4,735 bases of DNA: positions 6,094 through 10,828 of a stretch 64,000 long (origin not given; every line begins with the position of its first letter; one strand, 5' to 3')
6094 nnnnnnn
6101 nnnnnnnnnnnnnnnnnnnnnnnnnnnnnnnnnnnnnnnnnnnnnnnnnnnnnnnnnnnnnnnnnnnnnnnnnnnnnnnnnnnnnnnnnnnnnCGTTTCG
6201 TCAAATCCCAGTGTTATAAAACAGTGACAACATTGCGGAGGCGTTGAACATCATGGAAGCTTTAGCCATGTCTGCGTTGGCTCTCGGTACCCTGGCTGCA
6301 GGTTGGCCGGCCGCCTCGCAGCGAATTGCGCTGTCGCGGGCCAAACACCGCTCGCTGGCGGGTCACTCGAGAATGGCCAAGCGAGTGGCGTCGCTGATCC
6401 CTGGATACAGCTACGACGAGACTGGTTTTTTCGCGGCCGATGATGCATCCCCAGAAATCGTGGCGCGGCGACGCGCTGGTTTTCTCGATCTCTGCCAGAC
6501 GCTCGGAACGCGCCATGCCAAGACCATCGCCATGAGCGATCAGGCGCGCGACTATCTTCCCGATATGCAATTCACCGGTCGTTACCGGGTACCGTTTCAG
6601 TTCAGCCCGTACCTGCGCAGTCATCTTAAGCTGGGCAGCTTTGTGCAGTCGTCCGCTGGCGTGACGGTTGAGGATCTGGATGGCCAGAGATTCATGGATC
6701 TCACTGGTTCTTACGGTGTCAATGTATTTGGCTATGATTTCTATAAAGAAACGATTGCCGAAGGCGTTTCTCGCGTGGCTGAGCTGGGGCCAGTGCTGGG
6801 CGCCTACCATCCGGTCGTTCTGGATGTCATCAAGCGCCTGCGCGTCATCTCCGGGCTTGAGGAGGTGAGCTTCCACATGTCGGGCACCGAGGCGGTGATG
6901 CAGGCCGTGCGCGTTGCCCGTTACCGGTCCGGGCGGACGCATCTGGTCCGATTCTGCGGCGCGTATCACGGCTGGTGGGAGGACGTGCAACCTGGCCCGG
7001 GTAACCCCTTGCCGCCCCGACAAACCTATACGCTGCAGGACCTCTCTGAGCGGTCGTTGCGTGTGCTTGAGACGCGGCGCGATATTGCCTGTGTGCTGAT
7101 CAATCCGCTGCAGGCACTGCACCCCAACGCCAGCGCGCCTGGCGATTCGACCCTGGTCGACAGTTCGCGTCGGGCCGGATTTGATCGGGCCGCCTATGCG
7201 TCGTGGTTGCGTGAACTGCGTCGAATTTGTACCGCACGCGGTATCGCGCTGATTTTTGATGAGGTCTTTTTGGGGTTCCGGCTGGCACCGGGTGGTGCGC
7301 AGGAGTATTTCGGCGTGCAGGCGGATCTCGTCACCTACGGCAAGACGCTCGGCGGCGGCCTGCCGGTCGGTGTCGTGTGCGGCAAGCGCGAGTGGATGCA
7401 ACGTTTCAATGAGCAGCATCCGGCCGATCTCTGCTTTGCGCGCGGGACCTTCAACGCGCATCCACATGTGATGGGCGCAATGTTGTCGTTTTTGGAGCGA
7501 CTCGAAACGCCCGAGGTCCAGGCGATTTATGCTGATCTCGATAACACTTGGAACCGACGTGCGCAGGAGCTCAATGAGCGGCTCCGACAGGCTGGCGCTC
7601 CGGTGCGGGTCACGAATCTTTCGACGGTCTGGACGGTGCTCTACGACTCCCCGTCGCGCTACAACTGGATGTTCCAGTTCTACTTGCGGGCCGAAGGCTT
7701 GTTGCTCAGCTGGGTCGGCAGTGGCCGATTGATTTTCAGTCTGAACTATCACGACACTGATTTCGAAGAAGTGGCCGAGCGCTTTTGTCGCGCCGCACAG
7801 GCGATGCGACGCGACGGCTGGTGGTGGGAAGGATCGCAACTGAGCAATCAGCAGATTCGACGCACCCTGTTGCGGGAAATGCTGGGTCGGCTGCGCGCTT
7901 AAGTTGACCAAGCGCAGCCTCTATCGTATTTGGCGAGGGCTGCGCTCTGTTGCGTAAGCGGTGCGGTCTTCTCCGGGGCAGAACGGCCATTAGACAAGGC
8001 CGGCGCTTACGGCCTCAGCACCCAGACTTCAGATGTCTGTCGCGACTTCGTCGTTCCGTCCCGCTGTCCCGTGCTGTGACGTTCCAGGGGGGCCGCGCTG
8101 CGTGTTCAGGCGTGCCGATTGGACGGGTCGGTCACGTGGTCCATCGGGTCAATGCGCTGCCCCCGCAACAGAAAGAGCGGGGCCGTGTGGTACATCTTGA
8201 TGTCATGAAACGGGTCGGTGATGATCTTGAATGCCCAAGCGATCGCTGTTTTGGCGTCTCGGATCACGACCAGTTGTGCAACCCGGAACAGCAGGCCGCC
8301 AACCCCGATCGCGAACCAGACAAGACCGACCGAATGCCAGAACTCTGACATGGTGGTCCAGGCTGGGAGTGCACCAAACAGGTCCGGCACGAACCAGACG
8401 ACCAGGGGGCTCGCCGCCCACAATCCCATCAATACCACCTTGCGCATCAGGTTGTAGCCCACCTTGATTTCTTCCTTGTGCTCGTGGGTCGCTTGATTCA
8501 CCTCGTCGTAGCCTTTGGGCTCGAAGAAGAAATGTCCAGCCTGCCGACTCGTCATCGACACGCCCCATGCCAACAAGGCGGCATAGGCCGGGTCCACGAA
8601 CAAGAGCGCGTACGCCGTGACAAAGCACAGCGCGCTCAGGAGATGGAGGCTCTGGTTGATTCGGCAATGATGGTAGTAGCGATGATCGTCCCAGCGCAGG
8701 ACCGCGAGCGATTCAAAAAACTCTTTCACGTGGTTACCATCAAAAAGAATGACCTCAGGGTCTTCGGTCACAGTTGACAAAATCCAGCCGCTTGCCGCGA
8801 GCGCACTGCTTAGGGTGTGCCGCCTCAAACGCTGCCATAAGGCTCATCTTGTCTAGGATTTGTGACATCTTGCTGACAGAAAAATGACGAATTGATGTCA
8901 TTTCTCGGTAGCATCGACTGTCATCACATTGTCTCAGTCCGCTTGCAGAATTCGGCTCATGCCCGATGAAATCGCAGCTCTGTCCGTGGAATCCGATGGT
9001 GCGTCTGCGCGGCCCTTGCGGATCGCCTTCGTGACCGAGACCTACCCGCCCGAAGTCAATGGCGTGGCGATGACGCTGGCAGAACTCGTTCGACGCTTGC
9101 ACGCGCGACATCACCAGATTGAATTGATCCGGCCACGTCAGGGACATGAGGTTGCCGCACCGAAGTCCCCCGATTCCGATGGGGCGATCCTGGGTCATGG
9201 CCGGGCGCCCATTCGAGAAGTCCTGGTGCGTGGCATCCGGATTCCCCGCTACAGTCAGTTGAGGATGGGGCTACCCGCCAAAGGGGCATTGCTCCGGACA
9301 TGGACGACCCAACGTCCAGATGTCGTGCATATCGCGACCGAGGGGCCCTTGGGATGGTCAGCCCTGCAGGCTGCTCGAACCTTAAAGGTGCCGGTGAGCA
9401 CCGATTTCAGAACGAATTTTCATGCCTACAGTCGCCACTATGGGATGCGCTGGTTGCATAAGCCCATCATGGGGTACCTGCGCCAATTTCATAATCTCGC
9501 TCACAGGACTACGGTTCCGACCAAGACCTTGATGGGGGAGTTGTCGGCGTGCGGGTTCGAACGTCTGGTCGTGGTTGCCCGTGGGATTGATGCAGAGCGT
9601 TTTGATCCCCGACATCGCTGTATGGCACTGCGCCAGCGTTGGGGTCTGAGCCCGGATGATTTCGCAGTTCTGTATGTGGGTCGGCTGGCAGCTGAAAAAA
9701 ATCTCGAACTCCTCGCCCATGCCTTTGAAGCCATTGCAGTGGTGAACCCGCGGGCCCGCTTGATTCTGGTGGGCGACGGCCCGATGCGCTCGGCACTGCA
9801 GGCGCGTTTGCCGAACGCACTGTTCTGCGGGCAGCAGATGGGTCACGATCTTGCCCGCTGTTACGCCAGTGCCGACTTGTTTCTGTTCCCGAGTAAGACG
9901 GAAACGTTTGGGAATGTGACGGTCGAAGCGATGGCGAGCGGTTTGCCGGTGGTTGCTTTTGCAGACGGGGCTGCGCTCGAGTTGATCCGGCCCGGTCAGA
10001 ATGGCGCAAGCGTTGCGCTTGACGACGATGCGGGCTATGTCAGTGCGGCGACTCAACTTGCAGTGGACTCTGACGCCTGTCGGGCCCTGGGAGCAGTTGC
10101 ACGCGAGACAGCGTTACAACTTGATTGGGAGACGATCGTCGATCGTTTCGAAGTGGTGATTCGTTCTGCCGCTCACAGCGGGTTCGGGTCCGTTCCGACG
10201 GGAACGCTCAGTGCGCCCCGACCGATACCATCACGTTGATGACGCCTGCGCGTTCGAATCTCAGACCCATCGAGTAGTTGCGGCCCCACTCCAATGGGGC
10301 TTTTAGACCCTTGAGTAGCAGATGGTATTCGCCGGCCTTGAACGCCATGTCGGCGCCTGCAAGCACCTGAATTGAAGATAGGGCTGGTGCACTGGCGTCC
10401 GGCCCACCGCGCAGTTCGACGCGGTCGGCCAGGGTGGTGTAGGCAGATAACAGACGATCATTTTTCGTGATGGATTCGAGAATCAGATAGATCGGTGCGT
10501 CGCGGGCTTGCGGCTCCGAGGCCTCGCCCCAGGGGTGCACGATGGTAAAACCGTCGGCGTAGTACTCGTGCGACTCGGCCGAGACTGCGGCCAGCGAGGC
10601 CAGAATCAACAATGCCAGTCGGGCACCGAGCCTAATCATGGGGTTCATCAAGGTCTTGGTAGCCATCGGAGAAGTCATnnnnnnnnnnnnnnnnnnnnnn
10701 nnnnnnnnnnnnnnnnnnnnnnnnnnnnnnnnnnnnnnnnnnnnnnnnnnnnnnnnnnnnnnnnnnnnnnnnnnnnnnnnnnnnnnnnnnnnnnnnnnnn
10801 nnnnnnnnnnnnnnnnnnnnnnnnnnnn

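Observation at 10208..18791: Compact 7-gene minus-strand operon behind a triple Pho-box-like array, with an unexplained gene combination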

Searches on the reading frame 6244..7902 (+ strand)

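Call 84: search_protein_families(library=pfam, proteins=[window:6244-7902:+], max_evalue=0.0001)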
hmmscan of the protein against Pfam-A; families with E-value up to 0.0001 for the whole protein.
window:6244-7902:+ (552 aa): 1 family
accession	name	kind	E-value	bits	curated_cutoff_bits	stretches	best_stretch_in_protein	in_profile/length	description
PF00202.27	Aminotran_3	-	7.7e-33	114.2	30.5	2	314-515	205-400/403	Aminotransferase class-III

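Call 85: search_protein_families(library=ncbifam, proteins=[window:6244-7902:+], max_evalue=0.001)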
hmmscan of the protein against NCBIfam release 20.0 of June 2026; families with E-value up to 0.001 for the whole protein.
window:6244-7902:+ (552 aa): 67 families (the best 25 are shown)
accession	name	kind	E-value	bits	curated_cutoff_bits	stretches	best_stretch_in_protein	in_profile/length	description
NF000818.0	PRK00062.1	subfamily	8.8e-53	179.5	398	2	319-469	219-363/429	glutamate-1-semialdehyde 2,1-aminomutase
TIGR00713.1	hemL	equivalog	4.3e-51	173.9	527.3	2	319-469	215-359/423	glutamate-1-semialdehyde 2,1-aminomutase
NF009055.0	PRK12389.1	equivalog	4.4e-41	140.9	637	2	320-468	221-363/431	glutamate-1-semialdehyde 2,1-aminomutase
NF041362.1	GntE_guanitoxin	equivalog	1.7e-38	132.3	525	2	320-430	228-334/426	guanitoxin biosynthesis PLP-dependent transaminase GntE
NF004856.0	PRK06209.1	equivalog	2.9e-27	95.3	486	1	132-447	42-340/450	glutamate-1-semialdehyde 2,1-aminomutase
NF001864.0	PRK00615.1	equivalog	5.5e-27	94.4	706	2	319-469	221-365/433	glutamate-1-semialdehyde aminotransferase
NF005993.0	PRK08117.1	subfamily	1.1e-26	93.5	574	2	318-445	226-348/433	aspartate aminotransferase family protein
NF004426.0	PRK05769.1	equivalog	2.7e-26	92.3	552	2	321-449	243-364/441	acetyl ornithine aminotransferase family protein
TIGR00707.1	argD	subfamily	5.3e-24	84.7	410.05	2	317-446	188-312/381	acetylornithine/succinylornithine family transaminase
TIGR00700.1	GABAtrnsam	equivalog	5.8e-22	77.9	506.65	2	131-243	16-132/420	4-aminobutyrate--2-oxoglutarate transaminase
NF005376.0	PRK06918.1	equivalog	7.6e-22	77.3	676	2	321-454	241-369/451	4-aminobutyrate--2-oxoglutarate transaminase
NF002874.0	PRK03244.1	equivalog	2.2e-20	72.8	457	2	135-243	30-140/399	acetylornithine transaminase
NF052567.1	OmAmTferAptACaul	equivalog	3.9e-20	72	500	1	321-445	227-354/431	omega-aminotransferase AptA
NF006228.0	PRK08360.1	equivalog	4.4e-20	71.7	608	2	320-449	225-349/443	aspartate aminotransferase family protein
NF049976.1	AmadipTransam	equivalog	4.5e-20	72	650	2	317-444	208-330/416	2-aminoadipate transaminase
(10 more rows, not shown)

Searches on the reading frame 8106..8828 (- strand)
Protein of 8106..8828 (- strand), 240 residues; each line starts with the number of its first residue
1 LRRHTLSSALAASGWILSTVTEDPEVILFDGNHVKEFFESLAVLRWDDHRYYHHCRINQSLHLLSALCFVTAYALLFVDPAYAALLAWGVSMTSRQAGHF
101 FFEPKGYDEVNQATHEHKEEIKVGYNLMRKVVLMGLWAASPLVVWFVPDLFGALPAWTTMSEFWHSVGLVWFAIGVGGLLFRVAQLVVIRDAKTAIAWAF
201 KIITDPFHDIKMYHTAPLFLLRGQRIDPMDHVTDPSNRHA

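Call 30: search_protein_families(library=pfam, proteins=[window:8106-8828:-], max_evalue=10)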
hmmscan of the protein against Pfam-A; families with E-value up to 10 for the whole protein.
window:8106-8828:- (240 aa): 2 families
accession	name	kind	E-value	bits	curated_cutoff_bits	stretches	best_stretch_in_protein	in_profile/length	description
PF06127.16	Mpo1-like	-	0.03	14.9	24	1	50-103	12-66/95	2-hydroxy-palmitic acid dioxygenase Mpo1-like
PF11026.13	DUF2721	-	0.13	12.5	28.3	1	55-94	63-108/129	Protein of unknown function (DUF2721)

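Call 85: search_protein_families(library=ncbifam, proteins=[window:8106-8828:-], max_evalue=0.001)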
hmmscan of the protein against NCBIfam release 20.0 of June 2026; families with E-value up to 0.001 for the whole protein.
window:8106-8828:- (240 aa): 0 families

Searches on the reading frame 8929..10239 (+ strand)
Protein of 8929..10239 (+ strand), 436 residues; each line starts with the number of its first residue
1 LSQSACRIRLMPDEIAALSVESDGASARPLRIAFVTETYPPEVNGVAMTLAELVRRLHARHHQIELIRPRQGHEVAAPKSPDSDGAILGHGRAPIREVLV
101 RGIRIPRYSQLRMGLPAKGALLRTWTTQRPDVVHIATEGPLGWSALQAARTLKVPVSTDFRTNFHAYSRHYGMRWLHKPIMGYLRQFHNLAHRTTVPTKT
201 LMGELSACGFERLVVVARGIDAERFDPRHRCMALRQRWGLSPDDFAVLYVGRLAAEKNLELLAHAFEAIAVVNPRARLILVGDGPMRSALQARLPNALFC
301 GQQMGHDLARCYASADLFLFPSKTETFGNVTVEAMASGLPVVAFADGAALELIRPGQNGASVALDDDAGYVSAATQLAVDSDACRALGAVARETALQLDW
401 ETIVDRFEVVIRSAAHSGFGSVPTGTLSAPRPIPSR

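Call 30: search_protein_families(library=pfam, proteins=[window:8929-10239:+], max_evalue=10)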
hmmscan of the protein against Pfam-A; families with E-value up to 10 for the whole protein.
window:8929-10239:+ (436 aa): 8 families
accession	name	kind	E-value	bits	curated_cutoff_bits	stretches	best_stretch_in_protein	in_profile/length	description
PF13692.12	Glyco_trans_1_4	-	1.3e-30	106.9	27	1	246-378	3-140/142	Glycosyl transferases group 1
PF00534.26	Glycos_transf_1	-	5.6e-29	101.3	26.4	1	235-393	6-171/172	Glycosyl transferases group 1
PF13439.12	Glyco_transf_4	-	6.4e-24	85.3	28.5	1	43-224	1-170/170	Glycosyltransferase Family 4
PF13579.12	Glyco_trans_4_4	-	1.2e-14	55.4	29.7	1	44-218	1-157/158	Glycosyl transferase 4-like domain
PF20706.3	GT4-conflict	-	5.9e-08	32.5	26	1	221-346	173-313/385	Family 4 Glycosyltransferase in conflict systems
PF18854.6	baeRF_family10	-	0.044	14.5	27.1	1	255-298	72-115/143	Bacterial archaeo-eukaryotic release factor family 10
PF13477.12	Glyco_trans_4_2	-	0.075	13.6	23.4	1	103-156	50-102/139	Glycosyl transferase 4-like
PF08323.17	Glyco_transf_5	-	0.18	11.9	22.7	1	31-73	1-45/239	Starch synthase catalytic domain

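Call 85: search_protein_families(library=ncbifam, proteins=[window:8929-10239:+], max_evalue=0.001)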
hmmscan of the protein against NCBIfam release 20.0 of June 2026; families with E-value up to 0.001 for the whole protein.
window:8929-10239:+ (436 aa): 42 families (the best 25 are shown)
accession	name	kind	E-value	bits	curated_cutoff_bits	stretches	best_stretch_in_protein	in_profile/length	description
NF053787.1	GlcN_PG_synth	equivalog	2.6e-42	145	480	1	119-407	72-352/361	N-acetylglucosaminyl phosphatidylglycerol synthase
TIGR03088.1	stp2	hypoth_equivalog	5.3e-27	94.8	409.05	1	121-410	73-369/374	TIGR03088 family PEP-CTERM/XrtA system glycosyltransferase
NF049988.1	MGlcDAGSynMgs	equivalog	4.2e-26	92.2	400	1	30-360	1-335/398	alpha-monoglucosyldiacylglycerol synthase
TIGR04157.1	glyco_rSAM_CFB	subfamily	7.4e-23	81.2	400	1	198-376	180-362/406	TIGR04157 family glycosyltransferase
TIGR03999.1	thiol_BshA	equivalog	1.3e-22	80.2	273.7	1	213-412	169-371/375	N-acetyl-alpha-D-glucosaminyl L-malate synthase BshA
TIGR04063.1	stp3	hypoth_equivalog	3.9e-22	78.7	442.05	1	103-412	66-393/397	TIGR04063 family PEP-CTERM/XrtA system glycosyltransferase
TIGR03449.1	mycothiol_MshA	equivalog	3e-21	75.8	462.5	1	210-415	187-404/406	D-inositol-3-phosphate glycosyltransferase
NF007640.0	PRK10307.1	subfamily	6e-17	61.6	276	1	211-414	194-407/411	WcaI family glycosyltransferase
NF047684.1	TeichurnBiosyTuaC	equivalog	1.2e-16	60.6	550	1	214-353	188-328/391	teichuronic acid biosynthesis protein TuaC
TIGR02149.1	glgA_Coryne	subfamily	2.3e-16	59.9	302.4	1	211-407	169-383/391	glycogen synthase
NF041876.1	EPS_EpsE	equivalog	1e-15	57.9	400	1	192-395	163-376/389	exopolysaccharide biosynthesis GT4 family glycosyltransferase EpsE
TIGR04047.1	MSMEG_0565_glyc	hypoth_equivalog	1.4e-15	57.2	259.85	1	214-402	162-362/373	MSMEG_0565 family glycosyltransferase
NF012028.0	PRK15484.1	subfamily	5.7e-15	55.3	618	1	214-413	164-377/380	lipopolysaccharide N-acetylglucosaminyltransferase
NF053513.1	Gtran_IagA_BgsA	equivalog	6.1e-14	51.8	460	1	126-342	40-263/333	LTA glycolipid anchor biosynthesis glycosyltransferase, IagA/BgsA family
NF038295.1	EPS_HpsP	equivalog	7.3e-12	45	550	1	214-405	179-378/388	hormogonium polysaccharide biosynthesis glycosyltransferase HpsP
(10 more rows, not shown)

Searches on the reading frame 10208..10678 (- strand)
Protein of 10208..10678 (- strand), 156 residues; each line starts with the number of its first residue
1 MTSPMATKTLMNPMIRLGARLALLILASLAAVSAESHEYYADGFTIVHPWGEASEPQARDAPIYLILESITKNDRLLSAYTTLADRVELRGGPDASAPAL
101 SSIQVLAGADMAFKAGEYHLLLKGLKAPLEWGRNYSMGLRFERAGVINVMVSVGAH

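Call 3: search_protein_families(library=pfam, proteins=[window:10208-10678:-], max_evalue=0.01)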
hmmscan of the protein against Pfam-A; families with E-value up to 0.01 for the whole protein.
window:10208-10678:- (156 aa): 1 family
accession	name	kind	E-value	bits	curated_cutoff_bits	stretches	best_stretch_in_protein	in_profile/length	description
PF04314.18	PCuAC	-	9.9e-14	51.6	29.4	1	47-149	2-109/109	Copper chaperone PCu(A)C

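Call 5: search_protein_families(library=ncbifam, proteins=[window:10208-10678:-], max_evalue=0.01)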
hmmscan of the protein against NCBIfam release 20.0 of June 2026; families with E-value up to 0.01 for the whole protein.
window:10208-10678:- (156 aa): 0 families

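Call 27: search_solved_structures(query=window:10208-10678:-, max_evalue=1, show_alignments=1)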
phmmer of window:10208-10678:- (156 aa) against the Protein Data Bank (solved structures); distinct sequences matched with E-value up to 1: 11.
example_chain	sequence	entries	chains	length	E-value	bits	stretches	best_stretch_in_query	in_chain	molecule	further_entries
9rez_A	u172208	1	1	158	4.2e-07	33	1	40-153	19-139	Copper chaperone PCu(A)C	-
9rf0_A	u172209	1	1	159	6.4e-07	32.4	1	44-153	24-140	Copper chaperone PCu(A)C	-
2k6w_A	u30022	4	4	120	0.00019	24.4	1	60-155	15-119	Putative uncharacterized protein TTHA1943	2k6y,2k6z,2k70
9yah_A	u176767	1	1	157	0.0044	20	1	49-152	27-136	Copper chaperone PCu(A)C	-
6p1g_A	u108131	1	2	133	0.0087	19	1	36-153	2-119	Copper chaperone PCu(A)C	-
6p1f_A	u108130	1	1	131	0.018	18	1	37-153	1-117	Copper chaperone PCu(A)C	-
3zja_A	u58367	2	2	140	0.019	18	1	74-153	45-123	SL3965 | SCO3965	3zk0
6p17_B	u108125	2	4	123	0.025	17.6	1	36-153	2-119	PmoF1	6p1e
6p16_B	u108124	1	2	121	0.051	16.5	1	37-153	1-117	PmoF1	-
1x9l_A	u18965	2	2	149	0.16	15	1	52-153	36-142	CuI-DR1885 | Hypothetical protein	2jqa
7pkt_K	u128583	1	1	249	0.41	13.6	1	47-112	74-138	mL80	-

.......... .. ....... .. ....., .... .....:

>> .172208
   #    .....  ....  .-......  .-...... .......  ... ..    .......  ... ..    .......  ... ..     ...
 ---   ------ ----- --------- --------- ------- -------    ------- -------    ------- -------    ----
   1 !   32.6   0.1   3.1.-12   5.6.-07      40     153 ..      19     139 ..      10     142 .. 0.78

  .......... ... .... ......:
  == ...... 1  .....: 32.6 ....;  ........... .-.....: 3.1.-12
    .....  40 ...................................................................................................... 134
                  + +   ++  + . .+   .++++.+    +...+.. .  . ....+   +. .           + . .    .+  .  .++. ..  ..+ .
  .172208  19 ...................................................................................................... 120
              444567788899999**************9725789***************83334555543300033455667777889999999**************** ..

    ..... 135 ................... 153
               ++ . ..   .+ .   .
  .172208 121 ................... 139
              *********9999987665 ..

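Call 72: search_solved_structures(query=window:10208-10678:-, max_evalue=0.03, show_alignments=5)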
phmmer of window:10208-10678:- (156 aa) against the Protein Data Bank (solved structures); distinct sequences matched with E-value up to 0.03: 8.
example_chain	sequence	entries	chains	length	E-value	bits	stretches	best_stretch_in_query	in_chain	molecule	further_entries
9rez_A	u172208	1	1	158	4.2e-07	33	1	40-153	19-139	Copper chaperone PCu(A)C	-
9rf0_A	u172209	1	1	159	6.4e-07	32.4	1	44-153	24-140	Copper chaperone PCu(A)C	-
2k6w_A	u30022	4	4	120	0.00019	24.4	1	60-155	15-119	Putative uncharacterized protein TTHA1943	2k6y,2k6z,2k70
9yah_A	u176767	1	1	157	0.0044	20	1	49-152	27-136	Copper chaperone PCu(A)C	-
6p1g_A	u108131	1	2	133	0.0087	19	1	36-153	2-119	Copper chaperone PCu(A)C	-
6p1f_A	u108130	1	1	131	0.018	18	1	37-153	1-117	Copper chaperone PCu(A)C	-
3zja_A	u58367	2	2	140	0.019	18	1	74-153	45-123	SL3965 | SCO3965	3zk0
6p17_B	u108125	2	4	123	0.025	17.6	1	36-153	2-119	PmoF1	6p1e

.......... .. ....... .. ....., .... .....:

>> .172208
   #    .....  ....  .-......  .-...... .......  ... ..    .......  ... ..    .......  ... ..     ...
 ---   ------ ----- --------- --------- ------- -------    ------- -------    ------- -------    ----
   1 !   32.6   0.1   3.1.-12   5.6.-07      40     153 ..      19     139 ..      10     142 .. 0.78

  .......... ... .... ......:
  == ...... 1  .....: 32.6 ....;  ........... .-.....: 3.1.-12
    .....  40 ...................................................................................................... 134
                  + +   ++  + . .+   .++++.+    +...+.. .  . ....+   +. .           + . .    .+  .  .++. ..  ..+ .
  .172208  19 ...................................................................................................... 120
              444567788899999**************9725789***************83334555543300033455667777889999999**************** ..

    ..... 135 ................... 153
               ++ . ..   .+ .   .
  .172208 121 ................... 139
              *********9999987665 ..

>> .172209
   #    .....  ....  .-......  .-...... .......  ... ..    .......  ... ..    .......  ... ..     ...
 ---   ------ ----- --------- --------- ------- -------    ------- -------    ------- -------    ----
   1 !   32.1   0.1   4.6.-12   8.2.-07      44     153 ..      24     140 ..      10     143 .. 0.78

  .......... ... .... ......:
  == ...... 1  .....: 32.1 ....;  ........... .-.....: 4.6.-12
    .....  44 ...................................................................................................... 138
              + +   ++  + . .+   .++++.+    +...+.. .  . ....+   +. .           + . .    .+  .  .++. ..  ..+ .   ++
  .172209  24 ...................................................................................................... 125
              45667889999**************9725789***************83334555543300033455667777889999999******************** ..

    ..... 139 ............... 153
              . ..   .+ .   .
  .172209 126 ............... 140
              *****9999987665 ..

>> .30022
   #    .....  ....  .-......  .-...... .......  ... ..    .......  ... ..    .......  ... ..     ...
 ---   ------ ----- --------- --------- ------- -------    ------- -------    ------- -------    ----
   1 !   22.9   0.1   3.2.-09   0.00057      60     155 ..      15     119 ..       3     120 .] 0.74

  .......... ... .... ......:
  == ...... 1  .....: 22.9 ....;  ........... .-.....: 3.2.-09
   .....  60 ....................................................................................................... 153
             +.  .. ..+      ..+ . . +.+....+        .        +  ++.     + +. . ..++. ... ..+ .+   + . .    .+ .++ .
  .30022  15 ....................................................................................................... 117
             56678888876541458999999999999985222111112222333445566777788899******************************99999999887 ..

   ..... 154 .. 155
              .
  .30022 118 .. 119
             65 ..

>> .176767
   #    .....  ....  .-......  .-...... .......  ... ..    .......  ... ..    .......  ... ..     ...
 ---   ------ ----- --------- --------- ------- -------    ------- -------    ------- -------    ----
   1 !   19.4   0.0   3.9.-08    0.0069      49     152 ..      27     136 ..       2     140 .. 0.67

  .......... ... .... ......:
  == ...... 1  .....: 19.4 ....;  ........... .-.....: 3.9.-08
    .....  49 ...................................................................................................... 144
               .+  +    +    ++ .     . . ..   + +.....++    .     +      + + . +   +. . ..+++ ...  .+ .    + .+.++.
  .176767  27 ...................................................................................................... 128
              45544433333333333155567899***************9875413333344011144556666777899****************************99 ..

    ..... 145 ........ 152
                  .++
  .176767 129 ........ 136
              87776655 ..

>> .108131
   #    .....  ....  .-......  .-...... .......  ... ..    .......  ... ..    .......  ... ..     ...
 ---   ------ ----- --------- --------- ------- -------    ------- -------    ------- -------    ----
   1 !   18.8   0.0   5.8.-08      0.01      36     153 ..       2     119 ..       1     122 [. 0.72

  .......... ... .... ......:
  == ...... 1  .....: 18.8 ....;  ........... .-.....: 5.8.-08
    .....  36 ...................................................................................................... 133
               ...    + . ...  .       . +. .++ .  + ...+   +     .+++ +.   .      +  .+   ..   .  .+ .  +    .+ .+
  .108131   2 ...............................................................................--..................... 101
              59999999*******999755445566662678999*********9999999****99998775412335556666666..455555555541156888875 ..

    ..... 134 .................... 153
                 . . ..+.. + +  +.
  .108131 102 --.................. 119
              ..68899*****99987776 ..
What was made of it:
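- On Histidine-brace PCuAC domain (PmoF1 type): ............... aligns with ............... of 6P1G (call 72).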
